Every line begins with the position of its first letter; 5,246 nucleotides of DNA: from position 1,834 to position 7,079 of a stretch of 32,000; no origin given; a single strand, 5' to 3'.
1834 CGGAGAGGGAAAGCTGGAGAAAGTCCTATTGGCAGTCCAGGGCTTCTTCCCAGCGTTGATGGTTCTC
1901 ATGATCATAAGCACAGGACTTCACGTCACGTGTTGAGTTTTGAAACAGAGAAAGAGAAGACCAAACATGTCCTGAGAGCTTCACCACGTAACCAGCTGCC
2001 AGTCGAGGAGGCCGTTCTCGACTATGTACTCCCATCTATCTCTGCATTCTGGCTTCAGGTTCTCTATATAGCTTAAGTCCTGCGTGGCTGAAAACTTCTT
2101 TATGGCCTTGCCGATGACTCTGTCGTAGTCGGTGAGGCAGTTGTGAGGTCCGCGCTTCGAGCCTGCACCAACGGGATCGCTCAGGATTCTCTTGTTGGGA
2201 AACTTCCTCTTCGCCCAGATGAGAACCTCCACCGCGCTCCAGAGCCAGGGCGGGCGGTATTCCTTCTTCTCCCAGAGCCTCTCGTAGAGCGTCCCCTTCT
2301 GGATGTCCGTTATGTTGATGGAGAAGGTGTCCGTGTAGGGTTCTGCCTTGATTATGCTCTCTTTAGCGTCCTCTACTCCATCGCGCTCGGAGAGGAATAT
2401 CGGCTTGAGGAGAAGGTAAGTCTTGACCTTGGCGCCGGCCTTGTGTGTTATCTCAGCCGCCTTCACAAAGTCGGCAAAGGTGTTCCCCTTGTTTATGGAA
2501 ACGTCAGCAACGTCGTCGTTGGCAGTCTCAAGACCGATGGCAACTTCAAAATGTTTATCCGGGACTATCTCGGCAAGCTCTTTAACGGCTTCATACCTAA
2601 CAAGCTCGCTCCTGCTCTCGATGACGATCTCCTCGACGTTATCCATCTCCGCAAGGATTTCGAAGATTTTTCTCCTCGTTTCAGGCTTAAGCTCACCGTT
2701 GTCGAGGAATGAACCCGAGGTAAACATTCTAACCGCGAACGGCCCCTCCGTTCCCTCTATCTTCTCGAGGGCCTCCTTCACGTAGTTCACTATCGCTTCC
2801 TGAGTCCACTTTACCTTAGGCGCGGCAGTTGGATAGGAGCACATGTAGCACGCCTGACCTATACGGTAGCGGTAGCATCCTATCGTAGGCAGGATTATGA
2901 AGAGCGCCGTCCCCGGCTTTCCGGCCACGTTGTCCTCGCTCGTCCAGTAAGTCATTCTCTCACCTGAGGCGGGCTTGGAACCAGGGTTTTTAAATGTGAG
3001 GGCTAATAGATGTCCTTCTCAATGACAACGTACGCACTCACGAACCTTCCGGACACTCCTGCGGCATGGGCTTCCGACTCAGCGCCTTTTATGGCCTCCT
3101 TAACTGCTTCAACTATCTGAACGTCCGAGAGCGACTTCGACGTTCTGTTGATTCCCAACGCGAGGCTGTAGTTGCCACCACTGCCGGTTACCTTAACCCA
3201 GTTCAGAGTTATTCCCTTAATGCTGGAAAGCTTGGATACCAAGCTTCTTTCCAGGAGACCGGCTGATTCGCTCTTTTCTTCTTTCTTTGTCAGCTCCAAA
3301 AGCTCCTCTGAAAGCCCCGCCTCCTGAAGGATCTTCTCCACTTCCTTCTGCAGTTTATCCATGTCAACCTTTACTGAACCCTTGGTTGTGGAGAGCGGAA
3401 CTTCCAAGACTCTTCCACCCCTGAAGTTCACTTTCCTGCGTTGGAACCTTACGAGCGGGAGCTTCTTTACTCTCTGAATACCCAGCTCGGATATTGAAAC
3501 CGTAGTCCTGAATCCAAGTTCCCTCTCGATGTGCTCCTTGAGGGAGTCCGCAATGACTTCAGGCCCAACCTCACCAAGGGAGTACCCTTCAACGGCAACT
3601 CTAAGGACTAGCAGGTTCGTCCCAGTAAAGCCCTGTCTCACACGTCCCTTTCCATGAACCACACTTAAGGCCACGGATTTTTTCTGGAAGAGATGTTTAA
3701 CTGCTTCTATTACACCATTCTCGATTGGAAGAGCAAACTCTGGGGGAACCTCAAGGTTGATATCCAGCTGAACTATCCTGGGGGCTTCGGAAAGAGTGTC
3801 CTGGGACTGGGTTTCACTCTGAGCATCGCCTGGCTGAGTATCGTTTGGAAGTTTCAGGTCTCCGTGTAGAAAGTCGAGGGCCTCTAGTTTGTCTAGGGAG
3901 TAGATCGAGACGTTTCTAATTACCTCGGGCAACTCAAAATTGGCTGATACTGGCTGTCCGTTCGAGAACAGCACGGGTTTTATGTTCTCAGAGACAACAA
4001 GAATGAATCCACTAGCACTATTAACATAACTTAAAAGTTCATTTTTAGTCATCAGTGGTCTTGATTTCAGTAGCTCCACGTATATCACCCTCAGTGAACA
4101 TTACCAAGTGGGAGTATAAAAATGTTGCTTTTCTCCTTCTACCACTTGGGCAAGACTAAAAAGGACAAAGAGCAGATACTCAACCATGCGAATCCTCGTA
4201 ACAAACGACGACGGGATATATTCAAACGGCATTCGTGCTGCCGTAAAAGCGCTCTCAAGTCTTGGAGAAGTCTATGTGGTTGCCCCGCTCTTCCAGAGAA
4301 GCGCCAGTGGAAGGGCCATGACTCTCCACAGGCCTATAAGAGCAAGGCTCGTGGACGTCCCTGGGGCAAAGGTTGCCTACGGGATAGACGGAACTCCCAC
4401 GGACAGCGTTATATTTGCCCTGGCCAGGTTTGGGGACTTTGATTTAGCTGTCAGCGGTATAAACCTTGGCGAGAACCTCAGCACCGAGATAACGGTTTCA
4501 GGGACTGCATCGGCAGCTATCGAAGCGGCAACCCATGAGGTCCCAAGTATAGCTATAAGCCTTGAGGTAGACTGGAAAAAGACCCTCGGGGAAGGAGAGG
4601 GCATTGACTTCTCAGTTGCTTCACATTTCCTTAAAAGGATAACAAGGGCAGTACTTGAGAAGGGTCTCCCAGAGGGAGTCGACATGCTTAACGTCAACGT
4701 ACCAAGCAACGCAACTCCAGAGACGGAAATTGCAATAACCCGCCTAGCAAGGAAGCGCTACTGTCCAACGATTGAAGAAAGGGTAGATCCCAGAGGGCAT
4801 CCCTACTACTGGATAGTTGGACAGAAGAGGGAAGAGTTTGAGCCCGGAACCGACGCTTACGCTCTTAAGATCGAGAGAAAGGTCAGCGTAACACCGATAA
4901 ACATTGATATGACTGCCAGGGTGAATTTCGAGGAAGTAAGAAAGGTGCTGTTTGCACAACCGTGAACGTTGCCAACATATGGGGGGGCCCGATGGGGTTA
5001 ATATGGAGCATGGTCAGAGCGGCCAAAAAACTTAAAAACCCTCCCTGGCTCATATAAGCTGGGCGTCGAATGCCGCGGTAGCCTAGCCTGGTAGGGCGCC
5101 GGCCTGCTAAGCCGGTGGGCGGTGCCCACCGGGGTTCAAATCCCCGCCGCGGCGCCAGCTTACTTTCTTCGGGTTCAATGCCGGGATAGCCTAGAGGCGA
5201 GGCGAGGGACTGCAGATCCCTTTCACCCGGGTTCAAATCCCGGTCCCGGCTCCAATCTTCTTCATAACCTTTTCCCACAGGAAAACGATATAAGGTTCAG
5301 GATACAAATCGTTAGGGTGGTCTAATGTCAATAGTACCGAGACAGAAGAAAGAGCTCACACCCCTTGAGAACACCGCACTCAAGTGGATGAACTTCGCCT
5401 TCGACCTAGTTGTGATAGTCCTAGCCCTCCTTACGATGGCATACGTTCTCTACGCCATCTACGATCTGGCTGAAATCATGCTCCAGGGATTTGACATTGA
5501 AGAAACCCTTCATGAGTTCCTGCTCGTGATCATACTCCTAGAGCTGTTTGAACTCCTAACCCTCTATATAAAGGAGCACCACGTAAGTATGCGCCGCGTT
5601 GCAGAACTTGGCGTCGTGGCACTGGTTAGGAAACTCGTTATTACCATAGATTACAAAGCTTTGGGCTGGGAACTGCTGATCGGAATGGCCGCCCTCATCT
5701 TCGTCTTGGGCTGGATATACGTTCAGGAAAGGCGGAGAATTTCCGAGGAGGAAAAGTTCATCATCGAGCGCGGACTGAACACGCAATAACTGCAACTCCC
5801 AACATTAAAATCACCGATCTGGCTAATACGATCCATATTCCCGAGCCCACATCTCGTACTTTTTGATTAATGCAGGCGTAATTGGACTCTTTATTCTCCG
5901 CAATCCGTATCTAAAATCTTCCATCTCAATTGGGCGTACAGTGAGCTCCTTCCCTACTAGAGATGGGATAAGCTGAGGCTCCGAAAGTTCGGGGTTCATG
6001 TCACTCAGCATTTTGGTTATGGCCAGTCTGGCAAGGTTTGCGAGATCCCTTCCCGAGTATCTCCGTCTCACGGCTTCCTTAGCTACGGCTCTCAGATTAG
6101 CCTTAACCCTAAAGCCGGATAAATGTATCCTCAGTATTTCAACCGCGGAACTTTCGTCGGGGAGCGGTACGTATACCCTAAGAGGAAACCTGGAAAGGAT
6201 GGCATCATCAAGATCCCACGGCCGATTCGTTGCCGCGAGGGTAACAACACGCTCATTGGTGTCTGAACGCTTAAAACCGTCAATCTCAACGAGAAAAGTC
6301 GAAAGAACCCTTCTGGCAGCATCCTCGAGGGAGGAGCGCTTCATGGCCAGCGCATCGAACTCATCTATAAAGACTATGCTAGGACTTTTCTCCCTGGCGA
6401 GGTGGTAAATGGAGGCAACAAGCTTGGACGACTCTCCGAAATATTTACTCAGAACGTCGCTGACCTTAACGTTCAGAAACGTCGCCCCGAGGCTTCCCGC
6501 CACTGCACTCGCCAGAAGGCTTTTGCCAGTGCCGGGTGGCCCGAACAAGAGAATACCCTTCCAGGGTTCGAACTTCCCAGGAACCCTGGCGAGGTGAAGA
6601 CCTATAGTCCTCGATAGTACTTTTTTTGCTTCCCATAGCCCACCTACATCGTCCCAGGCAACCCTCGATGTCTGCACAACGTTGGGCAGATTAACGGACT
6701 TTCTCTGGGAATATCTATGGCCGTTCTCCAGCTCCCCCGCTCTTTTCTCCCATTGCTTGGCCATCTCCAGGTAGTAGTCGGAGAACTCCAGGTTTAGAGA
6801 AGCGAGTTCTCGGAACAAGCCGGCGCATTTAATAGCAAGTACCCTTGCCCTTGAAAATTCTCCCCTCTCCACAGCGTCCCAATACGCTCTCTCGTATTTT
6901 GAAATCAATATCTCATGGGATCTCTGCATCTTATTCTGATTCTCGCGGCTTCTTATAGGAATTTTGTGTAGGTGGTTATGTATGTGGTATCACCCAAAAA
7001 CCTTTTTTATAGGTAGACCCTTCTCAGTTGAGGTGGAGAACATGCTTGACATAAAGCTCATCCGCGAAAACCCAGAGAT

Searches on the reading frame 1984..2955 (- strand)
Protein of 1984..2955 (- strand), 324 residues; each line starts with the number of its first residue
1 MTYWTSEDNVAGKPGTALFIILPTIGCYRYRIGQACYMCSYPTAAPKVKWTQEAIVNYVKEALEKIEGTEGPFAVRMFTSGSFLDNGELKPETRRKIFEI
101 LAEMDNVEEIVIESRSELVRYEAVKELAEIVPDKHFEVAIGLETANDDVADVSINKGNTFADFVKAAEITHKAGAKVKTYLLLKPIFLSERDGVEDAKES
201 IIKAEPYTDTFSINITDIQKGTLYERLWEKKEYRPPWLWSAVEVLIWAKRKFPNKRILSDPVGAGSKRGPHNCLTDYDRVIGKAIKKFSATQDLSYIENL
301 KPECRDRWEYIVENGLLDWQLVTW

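Call 58: search_protein_families(library=pfam, proteins=[window:1984-2955:-], max_evalue=0.00001)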
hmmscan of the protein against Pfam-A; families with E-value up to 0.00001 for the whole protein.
window:1984-2955:- (324 aa): 1 family
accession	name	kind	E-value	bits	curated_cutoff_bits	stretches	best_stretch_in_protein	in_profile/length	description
PF04055.27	Radical_SAM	-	3.7e-11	43.9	29.5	1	35-181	10-149/166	Radical SAM superfamily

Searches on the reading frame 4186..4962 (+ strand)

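Call 58: search_protein_families(library=pfam, proteins=[window:4186-4962:+], max_evalue=0.00001)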
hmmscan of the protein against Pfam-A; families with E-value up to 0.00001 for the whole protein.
window:4186-4962:+ (259 aa): 1 family
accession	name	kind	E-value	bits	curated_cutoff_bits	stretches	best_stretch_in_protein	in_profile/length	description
PF01975.23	SurE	-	5.6e-53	180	22.1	1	3-192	1-187/189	Survival protein SurE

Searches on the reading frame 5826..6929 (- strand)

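Call 58: search_protein_families(library=pfam, proteins=[window:5826-6929:-], max_evalue=0.00001)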
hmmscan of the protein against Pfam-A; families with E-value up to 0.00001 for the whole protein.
window:5826-6929:- (368 aa): 1 family
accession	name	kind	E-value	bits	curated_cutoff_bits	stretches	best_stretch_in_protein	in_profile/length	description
PF00004.35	AAA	-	2.8e-38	131.8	21.2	1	126-256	1-131/131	ATPase family associated with various cellular activities (AAA)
